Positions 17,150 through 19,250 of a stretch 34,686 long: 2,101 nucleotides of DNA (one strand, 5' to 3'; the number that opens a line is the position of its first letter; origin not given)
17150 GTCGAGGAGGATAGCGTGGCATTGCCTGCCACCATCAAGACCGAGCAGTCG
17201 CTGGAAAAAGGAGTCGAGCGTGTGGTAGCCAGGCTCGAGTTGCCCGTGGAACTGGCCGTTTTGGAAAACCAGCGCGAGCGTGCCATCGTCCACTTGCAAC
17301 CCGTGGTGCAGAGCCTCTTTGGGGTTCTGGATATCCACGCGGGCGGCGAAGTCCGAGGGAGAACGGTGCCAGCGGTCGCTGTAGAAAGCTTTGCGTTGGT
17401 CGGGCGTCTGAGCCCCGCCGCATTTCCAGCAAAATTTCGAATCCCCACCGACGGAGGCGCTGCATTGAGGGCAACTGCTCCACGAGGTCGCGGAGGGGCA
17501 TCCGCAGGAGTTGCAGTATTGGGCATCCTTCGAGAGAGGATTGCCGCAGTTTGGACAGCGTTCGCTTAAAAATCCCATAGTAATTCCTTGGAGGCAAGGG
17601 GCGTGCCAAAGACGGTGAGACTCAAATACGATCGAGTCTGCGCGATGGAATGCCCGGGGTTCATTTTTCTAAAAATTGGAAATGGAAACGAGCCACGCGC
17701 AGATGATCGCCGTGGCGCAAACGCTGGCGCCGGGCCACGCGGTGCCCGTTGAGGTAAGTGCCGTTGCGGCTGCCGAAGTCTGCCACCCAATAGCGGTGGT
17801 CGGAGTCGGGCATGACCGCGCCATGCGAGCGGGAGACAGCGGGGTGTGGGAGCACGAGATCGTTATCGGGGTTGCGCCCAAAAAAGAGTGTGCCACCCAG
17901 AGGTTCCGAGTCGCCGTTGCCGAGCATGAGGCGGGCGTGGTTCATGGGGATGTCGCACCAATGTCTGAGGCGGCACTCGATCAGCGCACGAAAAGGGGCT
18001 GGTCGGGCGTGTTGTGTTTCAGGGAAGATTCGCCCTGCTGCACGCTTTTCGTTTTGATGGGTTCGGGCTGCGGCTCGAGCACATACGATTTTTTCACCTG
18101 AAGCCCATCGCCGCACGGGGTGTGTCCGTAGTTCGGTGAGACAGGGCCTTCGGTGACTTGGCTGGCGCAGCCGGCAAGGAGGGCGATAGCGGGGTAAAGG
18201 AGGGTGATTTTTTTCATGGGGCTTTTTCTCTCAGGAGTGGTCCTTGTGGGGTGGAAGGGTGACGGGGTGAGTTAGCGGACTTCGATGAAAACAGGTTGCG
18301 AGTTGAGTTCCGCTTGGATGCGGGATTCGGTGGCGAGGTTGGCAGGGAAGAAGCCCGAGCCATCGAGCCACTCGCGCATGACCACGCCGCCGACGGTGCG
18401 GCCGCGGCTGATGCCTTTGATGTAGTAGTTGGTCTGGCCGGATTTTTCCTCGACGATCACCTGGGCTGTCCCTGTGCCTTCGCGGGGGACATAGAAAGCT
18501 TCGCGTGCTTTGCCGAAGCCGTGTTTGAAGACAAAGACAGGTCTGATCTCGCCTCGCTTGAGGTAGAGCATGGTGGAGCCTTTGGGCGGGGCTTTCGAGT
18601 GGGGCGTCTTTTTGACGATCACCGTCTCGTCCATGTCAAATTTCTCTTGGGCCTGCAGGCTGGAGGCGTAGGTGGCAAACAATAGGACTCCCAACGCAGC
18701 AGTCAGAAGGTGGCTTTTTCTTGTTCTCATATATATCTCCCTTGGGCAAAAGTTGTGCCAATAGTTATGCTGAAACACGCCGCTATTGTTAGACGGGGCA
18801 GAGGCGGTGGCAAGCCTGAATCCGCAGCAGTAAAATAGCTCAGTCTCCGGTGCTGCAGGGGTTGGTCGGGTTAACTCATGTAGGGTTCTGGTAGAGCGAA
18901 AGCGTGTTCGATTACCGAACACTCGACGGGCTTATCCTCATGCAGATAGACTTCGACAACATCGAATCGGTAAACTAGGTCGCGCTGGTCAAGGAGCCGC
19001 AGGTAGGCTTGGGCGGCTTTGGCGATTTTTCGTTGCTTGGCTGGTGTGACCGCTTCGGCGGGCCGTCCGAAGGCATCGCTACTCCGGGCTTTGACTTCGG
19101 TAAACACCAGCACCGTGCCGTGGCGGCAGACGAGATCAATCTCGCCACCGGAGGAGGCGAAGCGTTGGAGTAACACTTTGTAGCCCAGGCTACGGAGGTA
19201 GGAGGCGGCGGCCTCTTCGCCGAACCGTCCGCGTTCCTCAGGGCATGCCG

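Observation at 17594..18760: Two perfect sigma54 -24/-12 matches, each exactly 15 nt upstream of a start codon in the FHA operon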

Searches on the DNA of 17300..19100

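Call 46: search_rna_families(source=window, start=17300, end=19100, threshold=evalue, max_evalue=1)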
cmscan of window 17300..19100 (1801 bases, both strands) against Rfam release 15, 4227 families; matches with E-value up to 1: 0.
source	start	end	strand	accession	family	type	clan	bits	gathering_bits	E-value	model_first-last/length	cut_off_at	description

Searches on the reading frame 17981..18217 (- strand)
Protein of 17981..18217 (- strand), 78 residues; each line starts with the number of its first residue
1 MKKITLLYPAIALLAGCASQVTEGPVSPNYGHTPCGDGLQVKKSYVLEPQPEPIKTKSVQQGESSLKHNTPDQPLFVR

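Call 8: search_protein_families(library=pfam, proteins=[window:17981-18217:-], max_evalue=0.01)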
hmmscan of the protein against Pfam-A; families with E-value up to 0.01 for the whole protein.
window:17981-18217:- (78 aa): 1 family
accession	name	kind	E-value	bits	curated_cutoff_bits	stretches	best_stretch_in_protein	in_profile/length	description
PF08139.17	LPAM_1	-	0.0031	18.3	20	1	1-18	1-18/18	Prokaryotic membrane lipoprotein lipid attachment site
